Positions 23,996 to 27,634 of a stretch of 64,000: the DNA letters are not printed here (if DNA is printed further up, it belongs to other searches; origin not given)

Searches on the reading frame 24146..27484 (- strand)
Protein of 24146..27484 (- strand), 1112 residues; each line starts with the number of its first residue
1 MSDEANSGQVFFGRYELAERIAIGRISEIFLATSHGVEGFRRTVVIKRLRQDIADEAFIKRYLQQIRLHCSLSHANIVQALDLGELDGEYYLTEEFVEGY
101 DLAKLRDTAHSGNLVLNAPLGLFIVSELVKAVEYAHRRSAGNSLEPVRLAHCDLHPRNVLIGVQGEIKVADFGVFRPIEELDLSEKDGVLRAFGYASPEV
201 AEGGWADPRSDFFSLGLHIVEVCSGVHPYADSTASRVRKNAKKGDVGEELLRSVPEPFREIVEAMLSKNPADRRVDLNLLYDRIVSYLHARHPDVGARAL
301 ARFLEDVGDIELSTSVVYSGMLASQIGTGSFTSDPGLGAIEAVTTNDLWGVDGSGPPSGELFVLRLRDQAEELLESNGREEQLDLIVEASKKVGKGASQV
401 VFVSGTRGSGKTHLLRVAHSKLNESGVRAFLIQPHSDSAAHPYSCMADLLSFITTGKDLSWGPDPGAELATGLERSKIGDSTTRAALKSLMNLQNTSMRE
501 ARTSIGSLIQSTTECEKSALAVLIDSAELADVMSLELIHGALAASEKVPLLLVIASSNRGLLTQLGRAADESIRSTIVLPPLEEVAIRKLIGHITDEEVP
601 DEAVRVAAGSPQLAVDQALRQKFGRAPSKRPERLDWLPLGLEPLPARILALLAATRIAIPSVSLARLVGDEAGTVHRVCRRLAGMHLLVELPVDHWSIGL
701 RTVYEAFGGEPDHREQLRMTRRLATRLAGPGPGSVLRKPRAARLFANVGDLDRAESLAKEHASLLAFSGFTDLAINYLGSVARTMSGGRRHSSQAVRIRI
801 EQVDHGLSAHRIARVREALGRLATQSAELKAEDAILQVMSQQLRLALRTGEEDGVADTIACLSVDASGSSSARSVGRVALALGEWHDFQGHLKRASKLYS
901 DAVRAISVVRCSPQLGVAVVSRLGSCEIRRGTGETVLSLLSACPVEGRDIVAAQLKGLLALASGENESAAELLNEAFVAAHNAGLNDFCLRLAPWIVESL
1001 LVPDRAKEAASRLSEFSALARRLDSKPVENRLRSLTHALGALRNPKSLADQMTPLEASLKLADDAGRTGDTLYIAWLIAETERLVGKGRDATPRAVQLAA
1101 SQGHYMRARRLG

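Call 8: search_protein_families(library=pfam, proteins=[window:24146-27484:-], max_evalue=0.01)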
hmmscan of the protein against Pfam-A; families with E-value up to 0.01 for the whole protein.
window:24146-27484:- (1112 aa): 8 families
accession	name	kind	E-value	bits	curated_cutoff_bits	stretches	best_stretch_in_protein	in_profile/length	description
PF00069.31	Pkinase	-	3.6e-28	99.1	31.7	1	15-273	1-251/263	Protein kinase domain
PF07714.23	PK_Tyr_Ser-Thr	-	1.8e-21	77.1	23.1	1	17-273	3-248/258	Protein tyrosine and serine/threonine kinase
PF13191.12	AAA_16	-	9e-14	52.7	32.6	1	378-553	4-167/167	AAA ATPase domain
PF01637.24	ATPase_2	-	0.00019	21.8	33.2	1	390-564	12-162/225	ATPase domain predominantly from Archaea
PF25199.1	nSTAND_NTPase5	-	0.0013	19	34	1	384-438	26-82/145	Novel STAND NTPase 5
PF03109.22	ABC1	-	0.002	17.8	22.9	1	92-180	145-219/244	ABC1 atypical kinase-like domain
PF13401.12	AAA_22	-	0.0032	18.2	27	0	399-456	6-61/130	AAA domain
PF10923.14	BrxC_BrxD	-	0.0045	16.4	22.2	0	378-426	29-77/414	BREX system ATP-binding protein BrxC/D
